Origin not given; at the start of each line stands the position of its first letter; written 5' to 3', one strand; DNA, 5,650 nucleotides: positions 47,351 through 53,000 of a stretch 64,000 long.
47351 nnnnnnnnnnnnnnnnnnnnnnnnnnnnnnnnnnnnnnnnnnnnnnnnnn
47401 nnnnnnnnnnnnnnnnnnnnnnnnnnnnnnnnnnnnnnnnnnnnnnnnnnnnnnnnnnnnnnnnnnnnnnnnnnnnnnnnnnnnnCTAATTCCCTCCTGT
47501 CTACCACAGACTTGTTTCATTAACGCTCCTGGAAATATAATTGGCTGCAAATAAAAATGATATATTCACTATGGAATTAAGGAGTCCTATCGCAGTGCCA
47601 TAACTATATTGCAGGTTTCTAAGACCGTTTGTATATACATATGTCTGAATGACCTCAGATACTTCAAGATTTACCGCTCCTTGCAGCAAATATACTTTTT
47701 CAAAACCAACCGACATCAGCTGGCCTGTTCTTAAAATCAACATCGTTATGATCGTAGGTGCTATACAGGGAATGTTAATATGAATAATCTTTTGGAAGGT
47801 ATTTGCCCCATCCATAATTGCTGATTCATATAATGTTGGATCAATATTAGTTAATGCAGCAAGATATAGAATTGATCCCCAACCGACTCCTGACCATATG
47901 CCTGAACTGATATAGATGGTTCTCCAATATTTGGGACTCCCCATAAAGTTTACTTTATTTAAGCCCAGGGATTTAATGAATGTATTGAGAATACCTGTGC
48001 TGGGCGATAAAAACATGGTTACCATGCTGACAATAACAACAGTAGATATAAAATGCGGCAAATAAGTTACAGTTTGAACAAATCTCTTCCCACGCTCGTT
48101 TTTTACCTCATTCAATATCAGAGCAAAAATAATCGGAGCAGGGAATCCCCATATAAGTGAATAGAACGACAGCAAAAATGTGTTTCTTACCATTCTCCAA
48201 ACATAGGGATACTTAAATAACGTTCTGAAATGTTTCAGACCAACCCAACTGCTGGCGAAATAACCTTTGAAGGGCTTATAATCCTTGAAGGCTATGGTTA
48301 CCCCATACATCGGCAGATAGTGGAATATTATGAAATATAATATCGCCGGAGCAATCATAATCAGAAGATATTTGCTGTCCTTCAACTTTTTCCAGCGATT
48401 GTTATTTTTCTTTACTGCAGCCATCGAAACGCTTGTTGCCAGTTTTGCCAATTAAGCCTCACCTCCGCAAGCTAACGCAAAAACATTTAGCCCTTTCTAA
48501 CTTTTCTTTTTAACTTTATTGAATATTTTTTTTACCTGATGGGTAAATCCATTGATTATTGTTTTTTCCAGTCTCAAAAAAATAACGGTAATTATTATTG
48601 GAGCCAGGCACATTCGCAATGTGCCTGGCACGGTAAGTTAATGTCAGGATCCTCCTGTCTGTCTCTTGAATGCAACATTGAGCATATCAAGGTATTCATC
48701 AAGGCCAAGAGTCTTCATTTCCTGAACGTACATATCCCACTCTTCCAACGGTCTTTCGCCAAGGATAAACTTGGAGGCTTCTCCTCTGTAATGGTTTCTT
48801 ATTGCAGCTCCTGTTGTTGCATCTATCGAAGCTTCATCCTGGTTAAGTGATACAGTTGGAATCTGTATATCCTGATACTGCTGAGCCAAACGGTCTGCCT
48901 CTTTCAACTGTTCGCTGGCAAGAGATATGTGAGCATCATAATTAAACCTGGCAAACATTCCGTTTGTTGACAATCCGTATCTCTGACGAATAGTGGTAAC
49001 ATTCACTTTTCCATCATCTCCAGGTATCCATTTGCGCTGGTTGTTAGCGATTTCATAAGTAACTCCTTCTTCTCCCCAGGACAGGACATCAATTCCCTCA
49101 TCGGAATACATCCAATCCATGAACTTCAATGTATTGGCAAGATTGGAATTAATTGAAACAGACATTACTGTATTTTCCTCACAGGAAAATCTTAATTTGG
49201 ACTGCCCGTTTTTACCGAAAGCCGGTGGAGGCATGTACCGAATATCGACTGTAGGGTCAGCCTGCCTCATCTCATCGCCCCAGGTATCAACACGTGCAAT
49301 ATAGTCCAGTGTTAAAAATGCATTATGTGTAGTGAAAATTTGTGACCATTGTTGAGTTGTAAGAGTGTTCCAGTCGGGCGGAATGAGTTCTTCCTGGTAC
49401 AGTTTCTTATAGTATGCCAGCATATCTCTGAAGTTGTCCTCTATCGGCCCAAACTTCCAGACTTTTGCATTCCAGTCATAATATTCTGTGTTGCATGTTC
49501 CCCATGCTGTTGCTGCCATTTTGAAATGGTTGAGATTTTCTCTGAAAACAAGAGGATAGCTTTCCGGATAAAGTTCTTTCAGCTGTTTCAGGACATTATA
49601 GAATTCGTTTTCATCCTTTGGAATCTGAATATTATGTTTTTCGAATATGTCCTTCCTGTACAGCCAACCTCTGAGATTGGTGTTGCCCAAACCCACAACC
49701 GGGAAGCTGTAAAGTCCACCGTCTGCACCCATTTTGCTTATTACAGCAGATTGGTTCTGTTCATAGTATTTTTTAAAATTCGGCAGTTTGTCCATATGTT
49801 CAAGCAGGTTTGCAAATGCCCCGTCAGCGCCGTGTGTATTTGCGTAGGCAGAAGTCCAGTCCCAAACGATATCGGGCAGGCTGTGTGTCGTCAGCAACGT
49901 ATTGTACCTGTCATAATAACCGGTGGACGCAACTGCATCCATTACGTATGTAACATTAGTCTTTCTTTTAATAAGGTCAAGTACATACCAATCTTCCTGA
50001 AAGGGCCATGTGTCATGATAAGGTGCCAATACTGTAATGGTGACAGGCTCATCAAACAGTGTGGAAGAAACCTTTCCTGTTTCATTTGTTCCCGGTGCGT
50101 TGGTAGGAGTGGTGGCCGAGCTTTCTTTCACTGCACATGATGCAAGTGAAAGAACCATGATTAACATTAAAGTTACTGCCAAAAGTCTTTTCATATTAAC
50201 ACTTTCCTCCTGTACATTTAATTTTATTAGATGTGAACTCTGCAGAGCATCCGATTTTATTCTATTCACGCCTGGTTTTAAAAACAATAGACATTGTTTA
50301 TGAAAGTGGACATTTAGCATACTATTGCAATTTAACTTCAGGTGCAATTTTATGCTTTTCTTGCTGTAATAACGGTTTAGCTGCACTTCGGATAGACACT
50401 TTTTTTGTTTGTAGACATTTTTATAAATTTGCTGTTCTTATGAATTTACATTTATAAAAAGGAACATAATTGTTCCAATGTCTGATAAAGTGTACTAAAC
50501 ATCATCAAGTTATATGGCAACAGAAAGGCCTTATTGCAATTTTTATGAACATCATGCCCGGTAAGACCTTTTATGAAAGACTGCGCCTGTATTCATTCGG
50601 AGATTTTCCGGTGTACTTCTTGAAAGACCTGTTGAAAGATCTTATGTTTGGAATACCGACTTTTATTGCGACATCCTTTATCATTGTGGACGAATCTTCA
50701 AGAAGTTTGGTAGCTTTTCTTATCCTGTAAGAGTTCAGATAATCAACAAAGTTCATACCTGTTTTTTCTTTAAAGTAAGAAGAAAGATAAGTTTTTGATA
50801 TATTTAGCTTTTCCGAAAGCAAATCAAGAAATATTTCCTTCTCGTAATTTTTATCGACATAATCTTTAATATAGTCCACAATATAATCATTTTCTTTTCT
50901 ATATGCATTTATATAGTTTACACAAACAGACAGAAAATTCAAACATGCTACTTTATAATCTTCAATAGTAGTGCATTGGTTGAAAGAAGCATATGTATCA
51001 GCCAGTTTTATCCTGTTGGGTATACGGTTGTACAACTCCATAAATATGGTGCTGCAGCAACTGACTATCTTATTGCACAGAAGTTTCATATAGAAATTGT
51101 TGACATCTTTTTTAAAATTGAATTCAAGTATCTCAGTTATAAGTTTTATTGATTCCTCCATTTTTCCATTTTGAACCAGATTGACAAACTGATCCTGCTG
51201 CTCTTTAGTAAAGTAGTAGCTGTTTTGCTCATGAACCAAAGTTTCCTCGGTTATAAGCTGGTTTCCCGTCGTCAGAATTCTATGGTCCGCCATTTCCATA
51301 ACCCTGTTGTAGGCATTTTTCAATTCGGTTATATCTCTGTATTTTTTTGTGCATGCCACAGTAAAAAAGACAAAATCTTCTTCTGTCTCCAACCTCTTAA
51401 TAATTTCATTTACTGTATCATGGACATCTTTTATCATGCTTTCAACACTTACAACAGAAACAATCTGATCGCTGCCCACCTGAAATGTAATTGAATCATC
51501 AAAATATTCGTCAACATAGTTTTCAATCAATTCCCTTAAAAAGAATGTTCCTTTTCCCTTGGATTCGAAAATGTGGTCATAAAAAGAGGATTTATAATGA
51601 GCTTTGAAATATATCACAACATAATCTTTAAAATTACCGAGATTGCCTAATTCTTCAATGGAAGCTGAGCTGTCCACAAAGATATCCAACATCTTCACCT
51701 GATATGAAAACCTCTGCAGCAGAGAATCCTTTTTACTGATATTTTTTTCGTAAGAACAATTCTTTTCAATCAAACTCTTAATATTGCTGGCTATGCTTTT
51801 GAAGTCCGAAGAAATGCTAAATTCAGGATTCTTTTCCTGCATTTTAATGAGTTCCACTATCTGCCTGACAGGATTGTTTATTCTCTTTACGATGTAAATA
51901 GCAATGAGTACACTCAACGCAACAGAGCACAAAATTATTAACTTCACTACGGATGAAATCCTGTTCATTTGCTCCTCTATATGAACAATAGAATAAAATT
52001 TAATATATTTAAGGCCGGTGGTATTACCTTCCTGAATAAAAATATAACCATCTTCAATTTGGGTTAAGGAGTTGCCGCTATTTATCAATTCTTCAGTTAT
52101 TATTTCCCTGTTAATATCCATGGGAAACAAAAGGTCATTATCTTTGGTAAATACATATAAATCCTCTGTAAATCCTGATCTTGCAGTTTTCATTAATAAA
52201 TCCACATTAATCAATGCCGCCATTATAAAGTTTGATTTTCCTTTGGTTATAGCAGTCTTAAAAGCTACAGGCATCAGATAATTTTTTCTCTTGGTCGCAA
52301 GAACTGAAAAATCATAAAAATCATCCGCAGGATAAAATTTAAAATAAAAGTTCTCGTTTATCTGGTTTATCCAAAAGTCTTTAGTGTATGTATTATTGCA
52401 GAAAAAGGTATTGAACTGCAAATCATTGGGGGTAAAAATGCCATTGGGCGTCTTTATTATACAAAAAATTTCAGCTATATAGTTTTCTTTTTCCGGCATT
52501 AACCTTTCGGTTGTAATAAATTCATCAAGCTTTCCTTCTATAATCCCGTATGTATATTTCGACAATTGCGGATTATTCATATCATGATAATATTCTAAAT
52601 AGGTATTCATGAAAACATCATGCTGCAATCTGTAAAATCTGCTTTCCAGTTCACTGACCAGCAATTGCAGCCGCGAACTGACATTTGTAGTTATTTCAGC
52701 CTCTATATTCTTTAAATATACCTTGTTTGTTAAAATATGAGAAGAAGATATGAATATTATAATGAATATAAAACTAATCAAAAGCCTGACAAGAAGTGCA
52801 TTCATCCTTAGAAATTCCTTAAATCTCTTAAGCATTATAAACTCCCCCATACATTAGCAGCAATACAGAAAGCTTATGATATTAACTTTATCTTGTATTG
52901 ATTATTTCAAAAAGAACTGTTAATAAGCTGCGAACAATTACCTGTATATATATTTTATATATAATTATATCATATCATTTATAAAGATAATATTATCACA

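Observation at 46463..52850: YtdP/LplABC-type transporter operon driving a heparinase II/III-like lyase, with two cytoplasmic-looking Cys-sulfatases, a GH-A hydrolase and a URO-D-like gene 5 kb away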

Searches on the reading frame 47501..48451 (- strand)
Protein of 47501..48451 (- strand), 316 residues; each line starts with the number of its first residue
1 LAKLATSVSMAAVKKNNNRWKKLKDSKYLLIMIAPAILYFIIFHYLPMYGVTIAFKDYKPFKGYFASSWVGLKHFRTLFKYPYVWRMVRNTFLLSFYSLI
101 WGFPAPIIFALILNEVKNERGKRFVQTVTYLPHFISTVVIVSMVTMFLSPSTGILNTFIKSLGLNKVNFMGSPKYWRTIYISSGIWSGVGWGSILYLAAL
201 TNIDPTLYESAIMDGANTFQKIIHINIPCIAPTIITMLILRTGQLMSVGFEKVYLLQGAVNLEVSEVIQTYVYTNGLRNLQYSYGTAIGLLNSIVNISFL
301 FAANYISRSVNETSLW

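Call 4: search_protein_families(library=pfam, proteins=[window:47501-48451:-], max_evalue=0.01)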
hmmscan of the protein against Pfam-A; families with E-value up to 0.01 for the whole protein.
window:47501-48451:- (316 aa): 1 family
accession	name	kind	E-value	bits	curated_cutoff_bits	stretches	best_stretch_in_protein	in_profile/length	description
PF00528.27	BPD_transp_1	-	5.7e-15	55.9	26.4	1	107-310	2-182/184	Binding-protein-dependent transport system inner membrane component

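Call 10: search_protein_families(library=ncbifam, proteins=[window:47501-48451:-], max_evalue=0.1)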
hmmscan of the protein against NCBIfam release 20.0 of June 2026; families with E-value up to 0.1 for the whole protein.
window:47501-48451:- (316 aa): 15 families
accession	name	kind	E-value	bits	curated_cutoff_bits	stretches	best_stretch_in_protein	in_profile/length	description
NF007852.0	PRK10561.1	equivalog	1e-16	61.6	335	1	30-288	15-269/295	sn-glycerol-3-phosphate ABC transporter permease UgpA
NF040931.1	ABC_arch_GlcT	equivalog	3.8e-16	59.5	360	1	32-296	1-260/278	glucose ABC transporter permease GlcT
TIGR03262.1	PhnU2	equivalog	1e-08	34.3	593.25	1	33-308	7-258/546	putative 2-aminoethylphosphonate ABC transporter permease subunit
NF008232.0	PRK10999.1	equivalog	1.1e-07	30.9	392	1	88-239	287-437/520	maltose ABC transporter permease MalF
NF007044.0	PRK09497.1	equivalog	5.1e-07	29.4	348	1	26-311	5-279/285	spermidine/putrescine ABC transporter permease PotB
TIGR02139.1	permease_CysT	equivalog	1.3e-05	24.9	246.1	1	67-309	31-261/265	sulfate ABC transporter permease subunit CysT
TIGR00969.1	3a0106s02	subfamily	1.4e-05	24.7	240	1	70-305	45-268/272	sulfate ABC transporter permease subunit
TIGR02138.1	phosphate_pstC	equivalog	2.8e-05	23.3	196.45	1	28-241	8-216/296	phosphate ABC transporter permease subunit PstC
TIGR02141.1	modB_ABC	equivalog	0.00011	21.9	182.6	1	91-274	3-175/208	molybdate ABC transporter permease subunit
NF006939.0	PRK09421.1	equivalog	0.00011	21.7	262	1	84-241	8-157/230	molybdate ABC transporter permease subunit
NF011624.0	PRK15050.1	equivalog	0.00046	19.4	247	1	11-299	10-278/297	2-aminoethylphosphonate ABC transporter permease subunit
TIGR01097.1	PhnE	equivalog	0.00095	18.7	216.7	0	191-241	141-191/252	phosphonate ABC transporter, permease protein PhnE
TIGR01581.1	Mo_ABC_porter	hypoth_equivalog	0.0013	18.2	210.3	1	87-243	22-169/225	ABC transporter permease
TIGR03226.1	PhnU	equivalog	0.013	15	283.45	1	70-301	75-298/311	2-aminoethylphosphonate ABC transporter permease subunit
NF008231.0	PRK10998.1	equivalog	0.06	12.9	261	0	135-306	122-285/296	maltose ABC transporter permease MalG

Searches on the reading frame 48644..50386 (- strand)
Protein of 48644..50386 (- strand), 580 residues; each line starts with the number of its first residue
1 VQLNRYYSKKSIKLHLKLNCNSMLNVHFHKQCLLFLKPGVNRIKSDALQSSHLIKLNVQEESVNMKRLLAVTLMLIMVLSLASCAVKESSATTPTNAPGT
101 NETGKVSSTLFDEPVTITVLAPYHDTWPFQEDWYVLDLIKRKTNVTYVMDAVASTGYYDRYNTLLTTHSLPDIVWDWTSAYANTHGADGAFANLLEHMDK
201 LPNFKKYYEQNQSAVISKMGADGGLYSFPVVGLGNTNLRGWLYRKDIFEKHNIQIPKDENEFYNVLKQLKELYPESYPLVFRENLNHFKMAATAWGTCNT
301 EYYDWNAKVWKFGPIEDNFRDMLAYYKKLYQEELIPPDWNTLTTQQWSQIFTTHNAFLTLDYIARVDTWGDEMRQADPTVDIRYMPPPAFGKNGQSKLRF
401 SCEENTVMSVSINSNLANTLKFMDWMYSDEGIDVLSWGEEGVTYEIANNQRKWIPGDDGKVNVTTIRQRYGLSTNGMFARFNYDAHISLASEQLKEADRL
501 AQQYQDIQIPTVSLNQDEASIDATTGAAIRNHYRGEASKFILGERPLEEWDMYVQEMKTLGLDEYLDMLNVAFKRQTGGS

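Call 4: search_protein_families(library=pfam, proteins=[window:48644-50386:-], max_evalue=0.01)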
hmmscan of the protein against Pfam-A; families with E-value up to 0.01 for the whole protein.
window:48644-50386:- (580 aa): 0 families

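Call 10: search_protein_families(library=ncbifam, proteins=[window:48644-50386:-], max_evalue=0.1)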
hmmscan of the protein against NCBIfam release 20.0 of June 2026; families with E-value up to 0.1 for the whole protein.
window:48644-50386:- (580 aa): 4 families
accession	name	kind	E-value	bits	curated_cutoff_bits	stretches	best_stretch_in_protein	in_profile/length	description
TIGR03850.1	bind_CPR_0540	equivalog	0.00021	20.1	299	1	239-455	161-371/437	carbohydrate ABC transporter substrate-binding protein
NF053838.1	hit_Bd0108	equivalog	0.031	14.8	40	1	65-104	1-38/94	predatory lifecycle switch protein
NF041840.1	rnfG_Methano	equivalog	0.037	13.6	230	1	498-530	137-169/189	Rnf electron transport complex subunit RnfG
NF058595.1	invert_tail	domain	0.04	14.3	37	1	60-101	48-87/113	lipo-invert putative C-terminal anchoring domain-containing protein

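Call 43: search_protein_families(library=pfam, proteins=[window:48644-50194:-], max_evalue=10)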
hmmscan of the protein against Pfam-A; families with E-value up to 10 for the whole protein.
window:48644-50194:- (516 aa): 1 family
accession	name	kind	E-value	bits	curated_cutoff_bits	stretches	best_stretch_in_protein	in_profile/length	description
PF21827.1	New_glue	-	0.052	13.7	31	1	1-41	1-41/94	New glue protein family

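Call 49: search_solved_structures(query=window:48644-50194:-, max_evalue=1)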
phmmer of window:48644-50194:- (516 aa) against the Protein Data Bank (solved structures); distinct sequences matched with E-value up to 1: 16.
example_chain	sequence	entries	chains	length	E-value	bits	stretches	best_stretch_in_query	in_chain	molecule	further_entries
4tqu_Q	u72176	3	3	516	1.2e-31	113.3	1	38-512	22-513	AlgQ2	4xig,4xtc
6jhx_A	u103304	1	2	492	2.1e-30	109.2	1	45-512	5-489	AlgQ2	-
1j1n_A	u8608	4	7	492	2.9e-30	108.7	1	45-512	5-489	AlgQ2 | Macromolecule-Binding Periplasmic Protein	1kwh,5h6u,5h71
3vlu_A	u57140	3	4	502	1.5e-29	106.4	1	46-515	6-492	AlgQ1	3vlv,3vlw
1y3n_A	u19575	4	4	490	4.8e-28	101.4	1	46-512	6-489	AlgQ1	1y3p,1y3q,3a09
5xs8_A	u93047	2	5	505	6.8e-25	91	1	76-511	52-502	Extracellular solute-binding protein family 1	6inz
5gub_A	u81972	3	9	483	1.4e-24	90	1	76-509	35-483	Extracellular solute-binding protein family 1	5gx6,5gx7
5gx8_A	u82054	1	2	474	2e-24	89.5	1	77-509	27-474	Extracellular solute-binding protein family 1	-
6fth_A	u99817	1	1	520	2.4e-09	39.7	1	117-280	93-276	Extracellular solute-binding protein, family 1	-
3omb_A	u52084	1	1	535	2.6e-07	33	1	95-500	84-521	Extracellular solute-binding protein, family 1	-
6hur_A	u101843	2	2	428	0.0092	18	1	86-264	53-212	ABC transporter substrate-binding protein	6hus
9pmy_A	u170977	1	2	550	0.044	15.8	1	353-395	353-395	Extracellular solute-binding protein family 1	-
3vxb_A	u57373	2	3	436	0.23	13.4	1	76-206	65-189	Putative sugar-binding lipoprotein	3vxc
3uor_A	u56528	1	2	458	0.29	13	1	156-294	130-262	ABC transporter sugar binding protein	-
2yzu_A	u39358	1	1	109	0.59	12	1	418-476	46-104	Thioredoxin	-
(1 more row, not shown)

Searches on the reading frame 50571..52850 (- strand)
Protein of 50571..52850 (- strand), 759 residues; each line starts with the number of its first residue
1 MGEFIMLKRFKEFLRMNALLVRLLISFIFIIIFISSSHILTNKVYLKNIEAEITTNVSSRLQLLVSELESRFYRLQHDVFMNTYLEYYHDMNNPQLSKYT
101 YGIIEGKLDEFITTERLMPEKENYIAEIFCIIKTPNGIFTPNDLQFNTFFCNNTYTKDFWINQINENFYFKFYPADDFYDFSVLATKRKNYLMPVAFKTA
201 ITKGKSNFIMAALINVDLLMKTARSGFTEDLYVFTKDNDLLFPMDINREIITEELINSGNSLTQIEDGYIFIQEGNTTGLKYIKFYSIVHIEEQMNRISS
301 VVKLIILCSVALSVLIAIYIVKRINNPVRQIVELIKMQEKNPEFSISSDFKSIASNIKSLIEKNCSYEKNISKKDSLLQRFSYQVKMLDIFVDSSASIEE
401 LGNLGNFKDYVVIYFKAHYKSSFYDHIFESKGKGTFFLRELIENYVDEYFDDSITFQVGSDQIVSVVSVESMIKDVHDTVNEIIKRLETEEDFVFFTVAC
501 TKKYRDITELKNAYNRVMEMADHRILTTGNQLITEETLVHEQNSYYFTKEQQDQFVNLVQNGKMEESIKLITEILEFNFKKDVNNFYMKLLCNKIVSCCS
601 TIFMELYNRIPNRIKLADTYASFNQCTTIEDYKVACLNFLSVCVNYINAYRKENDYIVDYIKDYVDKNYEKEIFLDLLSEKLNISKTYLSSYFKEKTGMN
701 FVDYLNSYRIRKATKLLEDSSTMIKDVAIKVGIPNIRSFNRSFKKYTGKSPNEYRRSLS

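Call 4: search_protein_families(library=pfam, proteins=[window:50571-52850:-], max_evalue=0.01)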
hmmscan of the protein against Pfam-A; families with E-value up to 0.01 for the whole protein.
window:50571-52850:- (759 aa): 2 families
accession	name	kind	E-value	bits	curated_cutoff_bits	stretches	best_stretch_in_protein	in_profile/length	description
PF12833.13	HTH_18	-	7.6e-21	74.6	33.6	1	678-756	1-79/80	Helix-turn-helix domain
PF00165.29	HTH_AraC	-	7.4e-11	42.3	26.6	1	721-756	8-42/42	Bacterial regulatory helix-turn-helix proteins, AraC family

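Call 10: search_protein_families(library=ncbifam, proteins=[window:50571-52850:-], max_evalue=0.1)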
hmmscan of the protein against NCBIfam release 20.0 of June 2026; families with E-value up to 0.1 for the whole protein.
window:50571-52850:- (759 aa): 27 families (the best 25 are shown)
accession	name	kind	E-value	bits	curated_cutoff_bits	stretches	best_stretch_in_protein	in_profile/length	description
NF047455.1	TF_Staph_AryK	equivalog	5.2e-21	74.6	850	1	648-757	149-258/759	transcriptional regulator AryK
NF007860.0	PRK10572.1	equivalog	2e-15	56.4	208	1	650-757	177-284/292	arabinose operon transcriptional regulator AraC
TIGR04094.1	adjacent_YSIRK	equivalog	7.8e-13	48.1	200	1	652-755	281-383/383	YSIRK-targeted surface antigen transcriptional regulator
NF007693.0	PRK10371.1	equivalog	2.3e-12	46.8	253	1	652-756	194-298/309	transcriptional regulator MelR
NF049932.1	TranspRegBtr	equivalog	2.5e-12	46.1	900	1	655-756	163-264/531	bacillibactin transport transcriptional regulator Btr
NF006902.0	PRK09393.1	equivalog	4.7e-12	45.7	425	1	659-758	223-322/327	transcriptional regulator FtrA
NF047788.1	TransRegPocR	equivalog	5.3e-12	45.6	500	1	651-757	184-290/296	transcriptional regulator PocR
NF010028.0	PRK13503.1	equivalog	7.7e-11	41.9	288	1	647-756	162-271/278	HTH-type transcriptional activator RhaS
NF007584.0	PRK10219.1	equivalog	1.8e-10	41.1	174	1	655-757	4-106/107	superoxide response transcriptional regulator SoxS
NF010025.2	PRK13500.1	equivalog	1.8e-10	40.9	525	1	654-756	174-276/282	HTH-type transcriptional activator RhaR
NF012228.1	RobA_TF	equivalog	1.8e-10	40.8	380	1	658-757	6-104/286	MDR efflux pump AcrAB transcriptional activator RobA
NF050186.1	TransRegGliRPseudo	equivalog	3e-10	40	570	1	679-756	259-335/338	AraC family transcriptional regulator GliR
NF012144.2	ramA_TF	equivalog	4.3e-10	40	180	1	657-757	6-106/108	RamA family antibiotic efflux transcriptional regulator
NF012198.0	MarA_TF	equivalog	2.4e-09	37.4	250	1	651-755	3-108/124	MDR efflux pump AcrAB transcriptional activator MarA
NF008564.0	PRK11511.1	equivalog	2.9e-09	37.1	202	1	652-755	4-108/127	MDR efflux pump AcrAB transcriptional activator MarA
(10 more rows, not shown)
